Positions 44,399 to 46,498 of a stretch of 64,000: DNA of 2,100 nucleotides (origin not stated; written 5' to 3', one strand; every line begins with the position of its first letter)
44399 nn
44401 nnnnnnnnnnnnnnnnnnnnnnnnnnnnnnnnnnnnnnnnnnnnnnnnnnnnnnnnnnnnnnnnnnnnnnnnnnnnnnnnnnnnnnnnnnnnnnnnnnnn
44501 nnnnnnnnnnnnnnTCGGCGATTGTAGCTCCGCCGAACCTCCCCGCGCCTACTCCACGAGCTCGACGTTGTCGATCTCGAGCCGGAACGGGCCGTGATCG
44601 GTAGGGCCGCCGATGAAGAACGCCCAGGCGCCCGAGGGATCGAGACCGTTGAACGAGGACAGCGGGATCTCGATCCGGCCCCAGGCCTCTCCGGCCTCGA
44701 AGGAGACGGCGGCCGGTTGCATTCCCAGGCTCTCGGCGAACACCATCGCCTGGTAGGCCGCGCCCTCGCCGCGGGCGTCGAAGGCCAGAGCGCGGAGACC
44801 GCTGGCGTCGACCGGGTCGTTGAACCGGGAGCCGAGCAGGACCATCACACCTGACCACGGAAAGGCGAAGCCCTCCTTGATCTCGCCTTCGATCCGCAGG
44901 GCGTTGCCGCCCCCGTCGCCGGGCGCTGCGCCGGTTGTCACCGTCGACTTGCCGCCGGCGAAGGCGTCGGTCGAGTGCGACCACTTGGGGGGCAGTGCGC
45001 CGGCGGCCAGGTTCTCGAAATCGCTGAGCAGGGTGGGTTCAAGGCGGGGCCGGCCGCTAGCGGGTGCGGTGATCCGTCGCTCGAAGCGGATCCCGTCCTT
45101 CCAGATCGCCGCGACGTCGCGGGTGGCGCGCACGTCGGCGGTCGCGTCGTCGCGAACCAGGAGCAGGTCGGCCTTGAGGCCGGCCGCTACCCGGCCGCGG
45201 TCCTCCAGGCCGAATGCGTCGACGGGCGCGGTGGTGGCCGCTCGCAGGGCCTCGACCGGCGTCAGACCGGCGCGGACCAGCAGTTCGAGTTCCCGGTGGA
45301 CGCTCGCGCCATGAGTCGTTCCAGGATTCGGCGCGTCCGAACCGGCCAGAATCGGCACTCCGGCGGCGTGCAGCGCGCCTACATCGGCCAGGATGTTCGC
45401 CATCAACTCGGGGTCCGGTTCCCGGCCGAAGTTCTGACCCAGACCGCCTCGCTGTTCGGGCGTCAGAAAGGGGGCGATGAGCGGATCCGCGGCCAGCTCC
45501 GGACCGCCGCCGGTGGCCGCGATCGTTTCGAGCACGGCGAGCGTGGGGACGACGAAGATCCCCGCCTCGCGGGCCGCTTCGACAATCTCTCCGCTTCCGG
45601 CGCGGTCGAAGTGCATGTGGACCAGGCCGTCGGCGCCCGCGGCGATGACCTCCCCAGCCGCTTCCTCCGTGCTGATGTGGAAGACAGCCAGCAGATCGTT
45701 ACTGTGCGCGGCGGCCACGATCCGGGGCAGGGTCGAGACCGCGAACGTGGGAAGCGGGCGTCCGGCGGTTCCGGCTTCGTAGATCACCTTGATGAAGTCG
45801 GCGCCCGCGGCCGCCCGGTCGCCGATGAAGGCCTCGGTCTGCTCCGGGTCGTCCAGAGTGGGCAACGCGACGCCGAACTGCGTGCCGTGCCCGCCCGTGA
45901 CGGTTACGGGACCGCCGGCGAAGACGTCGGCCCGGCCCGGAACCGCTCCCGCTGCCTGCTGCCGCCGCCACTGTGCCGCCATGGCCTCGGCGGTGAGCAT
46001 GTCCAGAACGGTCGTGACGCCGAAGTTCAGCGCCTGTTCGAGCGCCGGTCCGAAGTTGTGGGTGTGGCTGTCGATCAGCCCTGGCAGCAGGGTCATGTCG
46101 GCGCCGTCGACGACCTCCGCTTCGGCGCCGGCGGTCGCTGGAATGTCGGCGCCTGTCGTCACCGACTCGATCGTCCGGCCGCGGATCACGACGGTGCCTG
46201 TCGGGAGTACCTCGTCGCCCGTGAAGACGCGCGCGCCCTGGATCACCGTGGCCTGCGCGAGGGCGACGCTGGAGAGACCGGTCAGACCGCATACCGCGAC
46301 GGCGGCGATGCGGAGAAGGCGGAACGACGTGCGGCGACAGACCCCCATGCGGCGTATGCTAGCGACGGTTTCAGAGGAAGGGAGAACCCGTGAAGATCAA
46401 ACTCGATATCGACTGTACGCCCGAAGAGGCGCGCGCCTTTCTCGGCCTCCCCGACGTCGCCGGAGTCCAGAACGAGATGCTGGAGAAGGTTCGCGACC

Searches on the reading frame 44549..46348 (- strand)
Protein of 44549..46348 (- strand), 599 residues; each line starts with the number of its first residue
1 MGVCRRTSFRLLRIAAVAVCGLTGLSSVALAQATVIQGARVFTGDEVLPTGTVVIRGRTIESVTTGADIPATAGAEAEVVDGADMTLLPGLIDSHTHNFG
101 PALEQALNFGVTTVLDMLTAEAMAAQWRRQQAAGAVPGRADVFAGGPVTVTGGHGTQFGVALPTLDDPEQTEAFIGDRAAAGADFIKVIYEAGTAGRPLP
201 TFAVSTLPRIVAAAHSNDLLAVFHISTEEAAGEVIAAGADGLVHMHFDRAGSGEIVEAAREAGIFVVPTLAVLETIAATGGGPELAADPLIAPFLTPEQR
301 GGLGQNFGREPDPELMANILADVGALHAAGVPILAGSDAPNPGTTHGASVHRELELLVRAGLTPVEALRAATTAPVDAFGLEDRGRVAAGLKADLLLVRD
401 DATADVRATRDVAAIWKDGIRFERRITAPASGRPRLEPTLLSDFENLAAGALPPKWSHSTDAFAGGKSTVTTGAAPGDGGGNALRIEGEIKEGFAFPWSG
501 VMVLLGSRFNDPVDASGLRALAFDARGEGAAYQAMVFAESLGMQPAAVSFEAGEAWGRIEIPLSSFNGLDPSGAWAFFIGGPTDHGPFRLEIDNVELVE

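Call 3: search_protein_families(library=pfam, proteins=[window:44549-46348:-], max_evalue=0.01)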
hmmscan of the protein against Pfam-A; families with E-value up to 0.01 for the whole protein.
window:44549-46348:- (599 aa): 4 families
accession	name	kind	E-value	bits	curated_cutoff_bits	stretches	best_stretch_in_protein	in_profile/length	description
PF01979.26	Amidohydro_1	-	2.8e-25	89.7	25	1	86-415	1-329/345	Amidohydrolase family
PF07969.17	Amidohydro_3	-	3.1e-13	50.5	29.7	1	104-419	166-468/472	Amidohydrolase family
PF08547.18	CIA30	-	5.2e-05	23.8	24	1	454-566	10-118/157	Complex I intermediate-associated protein 30 (CIA30)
PF22643.2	NagA_N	-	0.0022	18.6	27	1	39-72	7-40/51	NagA composite domain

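Call 4: search_protein_families(library=ncbifam, proteins=[window:44549-46348:-], max_evalue=0.01)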
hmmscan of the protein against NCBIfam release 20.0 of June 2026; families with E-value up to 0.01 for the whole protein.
window:44549-46348:- (599 aa): 48 families (the best 25 are shown)
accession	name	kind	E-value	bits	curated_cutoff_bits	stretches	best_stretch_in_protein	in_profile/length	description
NF051886.1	XaaProDiPepCaul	equivalog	4.2e-24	85.3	500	2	327-419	304-394/398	Xaa-Pro dipeptidase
NF011990.0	PRK15446.2-6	subfamily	7e-15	54.6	233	2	34-99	3-67/390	alpha-D-ribose 1-methylphosphonate 5-triphosphate diphosphatase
NF011984.0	PRK15446.1-5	equivalog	6.2e-13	48.3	260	2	360-421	321-377/379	alpha-D-ribose 1-methylphosphonate 5-triphosphate diphosphatase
TIGR02318.1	phosphono_phnM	equivalog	8.4e-12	44.7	390.55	2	362-405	320-364/376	phosphonate metabolism protein PhnM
TIGR00221.1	nagA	equivalog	1.9e-11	43.6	225.65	1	32-102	3-69/380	N-acetylglucosamine-6-phosphate deacetylase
NF011989.0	PRK15446.2-5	equivalog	2.2e-11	43.2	565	2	354-402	314-362/385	alpha-D-ribose 1-methylphosphonate 5-triphosphate diphosphatase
TIGR01224.1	hutI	equivalog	6.9e-11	41.6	298.15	2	320-403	272-356/377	imidazolonepropionase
NF006056.0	PRK08204.1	subfamily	3.5e-10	39.2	391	1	32-104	3-73/449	hypothetical protein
NF011983.0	PRK15446.1-4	equivalog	2.5e-09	36.5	486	1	365-421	326-377/379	alpha-D-ribose 1-methylphosphonate 5-triphosphate diphosphatase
TIGR03178.1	allantoinase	equivalog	3.2e-09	36.1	357.85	1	35-101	3-63/441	allantoinase AllB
NF011982.0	PRK15446.1-3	equivalog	3.7e-09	36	684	1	35-103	2-63/377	alpha-D-ribose 1-methylphosphonate 5-triphosphate diphosphatase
NF006689.0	PRK09237.1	equivalog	9.8e-09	34.2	371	1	34-132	5-107/383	amidohydrolase/deacetylase family metallohydrolase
NF006055.0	PRK08203.1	equivalog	1.7e-08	33.5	532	1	33-99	6-72/455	8-oxoguanine deaminase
NF011987.0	PRK15446.2-3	subfamily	1.8e-08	33.6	253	1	366-404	331-369/395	alpha-D-ribose 1-methylphosphonate 5-triphosphate diphosphatase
TIGR01178.1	ade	equivalog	2.2e-08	33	472.5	1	348-408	262-322/552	adenine deaminase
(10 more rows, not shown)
